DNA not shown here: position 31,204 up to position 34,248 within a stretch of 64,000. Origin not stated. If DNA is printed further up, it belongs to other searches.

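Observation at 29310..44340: PUL-like ~15-kb fructan utilisation operon in a Gram-positive, with all extracellular components as lipoproteins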

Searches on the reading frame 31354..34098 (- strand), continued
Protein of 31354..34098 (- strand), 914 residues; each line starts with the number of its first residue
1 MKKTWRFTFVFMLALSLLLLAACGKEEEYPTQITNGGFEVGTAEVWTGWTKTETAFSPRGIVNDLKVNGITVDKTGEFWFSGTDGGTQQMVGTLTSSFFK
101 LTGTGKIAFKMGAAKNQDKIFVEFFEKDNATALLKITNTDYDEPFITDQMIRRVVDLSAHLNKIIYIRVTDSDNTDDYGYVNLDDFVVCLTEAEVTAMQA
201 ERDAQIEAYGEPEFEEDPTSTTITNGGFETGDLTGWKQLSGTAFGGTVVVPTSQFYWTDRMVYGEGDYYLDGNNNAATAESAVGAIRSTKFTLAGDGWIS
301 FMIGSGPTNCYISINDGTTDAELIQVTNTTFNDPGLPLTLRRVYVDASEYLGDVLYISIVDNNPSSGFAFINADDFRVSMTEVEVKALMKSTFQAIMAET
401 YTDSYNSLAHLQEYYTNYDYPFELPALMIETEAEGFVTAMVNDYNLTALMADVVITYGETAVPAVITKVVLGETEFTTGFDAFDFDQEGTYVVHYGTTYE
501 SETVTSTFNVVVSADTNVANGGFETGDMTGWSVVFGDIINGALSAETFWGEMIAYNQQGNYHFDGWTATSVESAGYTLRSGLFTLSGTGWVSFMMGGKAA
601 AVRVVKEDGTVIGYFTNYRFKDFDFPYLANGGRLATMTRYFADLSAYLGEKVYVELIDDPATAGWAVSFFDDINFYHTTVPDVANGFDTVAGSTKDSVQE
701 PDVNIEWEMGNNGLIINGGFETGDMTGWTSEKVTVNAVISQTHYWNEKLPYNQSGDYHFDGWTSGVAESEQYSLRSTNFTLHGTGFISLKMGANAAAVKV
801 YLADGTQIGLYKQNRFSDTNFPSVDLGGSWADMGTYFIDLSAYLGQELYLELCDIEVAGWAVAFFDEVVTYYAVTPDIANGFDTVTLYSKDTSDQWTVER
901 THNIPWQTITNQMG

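Call 96: list_cluster_members(proteins=[P0035, P0038, P0042, P0065, P0088, P0011, P0013, P0014, P0021, P0100])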
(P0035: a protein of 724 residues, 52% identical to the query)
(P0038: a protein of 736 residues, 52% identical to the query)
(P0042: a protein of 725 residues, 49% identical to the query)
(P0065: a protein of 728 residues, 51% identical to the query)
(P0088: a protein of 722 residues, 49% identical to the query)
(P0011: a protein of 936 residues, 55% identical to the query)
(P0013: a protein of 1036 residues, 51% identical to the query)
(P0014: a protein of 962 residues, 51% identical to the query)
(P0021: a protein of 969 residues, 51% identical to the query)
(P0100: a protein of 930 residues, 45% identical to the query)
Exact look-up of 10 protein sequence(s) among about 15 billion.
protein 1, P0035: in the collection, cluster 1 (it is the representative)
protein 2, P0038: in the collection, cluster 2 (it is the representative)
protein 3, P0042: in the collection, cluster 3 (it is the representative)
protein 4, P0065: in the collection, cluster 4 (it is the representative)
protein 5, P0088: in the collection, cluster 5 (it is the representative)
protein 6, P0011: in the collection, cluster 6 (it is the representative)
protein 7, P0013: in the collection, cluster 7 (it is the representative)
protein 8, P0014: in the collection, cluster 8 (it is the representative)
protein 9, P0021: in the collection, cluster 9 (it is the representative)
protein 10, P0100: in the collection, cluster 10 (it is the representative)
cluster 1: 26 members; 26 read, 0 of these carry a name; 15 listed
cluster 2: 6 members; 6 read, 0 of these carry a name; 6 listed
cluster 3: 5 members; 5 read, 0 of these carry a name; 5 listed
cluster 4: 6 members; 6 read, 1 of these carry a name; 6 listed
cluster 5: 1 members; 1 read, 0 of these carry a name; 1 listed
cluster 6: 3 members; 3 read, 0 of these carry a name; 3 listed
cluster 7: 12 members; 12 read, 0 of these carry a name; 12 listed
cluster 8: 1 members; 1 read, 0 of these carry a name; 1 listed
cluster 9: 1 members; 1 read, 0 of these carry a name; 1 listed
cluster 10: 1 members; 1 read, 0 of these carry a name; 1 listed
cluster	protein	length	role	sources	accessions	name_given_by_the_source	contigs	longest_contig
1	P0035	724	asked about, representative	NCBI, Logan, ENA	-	-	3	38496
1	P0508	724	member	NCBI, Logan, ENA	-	-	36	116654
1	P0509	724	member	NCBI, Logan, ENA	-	-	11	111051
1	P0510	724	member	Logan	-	-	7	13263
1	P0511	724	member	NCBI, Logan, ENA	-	-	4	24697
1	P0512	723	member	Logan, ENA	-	-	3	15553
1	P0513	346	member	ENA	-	-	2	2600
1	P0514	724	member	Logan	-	-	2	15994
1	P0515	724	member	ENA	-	-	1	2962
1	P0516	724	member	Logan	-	-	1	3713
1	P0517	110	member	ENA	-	-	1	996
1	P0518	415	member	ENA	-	-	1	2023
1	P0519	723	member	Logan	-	-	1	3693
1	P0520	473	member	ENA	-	-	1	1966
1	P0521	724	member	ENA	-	-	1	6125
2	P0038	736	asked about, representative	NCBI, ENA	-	-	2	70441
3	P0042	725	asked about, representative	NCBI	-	-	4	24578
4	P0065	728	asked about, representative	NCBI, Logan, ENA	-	-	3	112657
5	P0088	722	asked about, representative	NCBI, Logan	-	-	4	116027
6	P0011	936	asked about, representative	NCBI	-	-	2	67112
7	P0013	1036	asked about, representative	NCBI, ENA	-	-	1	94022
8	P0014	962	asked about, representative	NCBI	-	-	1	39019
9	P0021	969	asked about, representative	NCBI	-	-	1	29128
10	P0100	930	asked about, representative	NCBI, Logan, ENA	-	-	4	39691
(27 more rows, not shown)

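Call 98: search_protein_families(library=ncbifam, proteins=[window:31354-34098:-], max_evalue=0.00001)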
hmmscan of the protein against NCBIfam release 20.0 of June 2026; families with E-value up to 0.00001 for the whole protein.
window:31354-34098:- (914 aa): 1 family
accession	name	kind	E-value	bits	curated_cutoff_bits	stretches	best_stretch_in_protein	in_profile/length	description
NF033675.1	NTTRR-F1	subfamily_domain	1e-13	51.7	70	0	713-749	4-40/155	NTTRR-F1 domain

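Call 103: find_encoding_contigs(protein=P0001, flank=3000, max_places=3)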
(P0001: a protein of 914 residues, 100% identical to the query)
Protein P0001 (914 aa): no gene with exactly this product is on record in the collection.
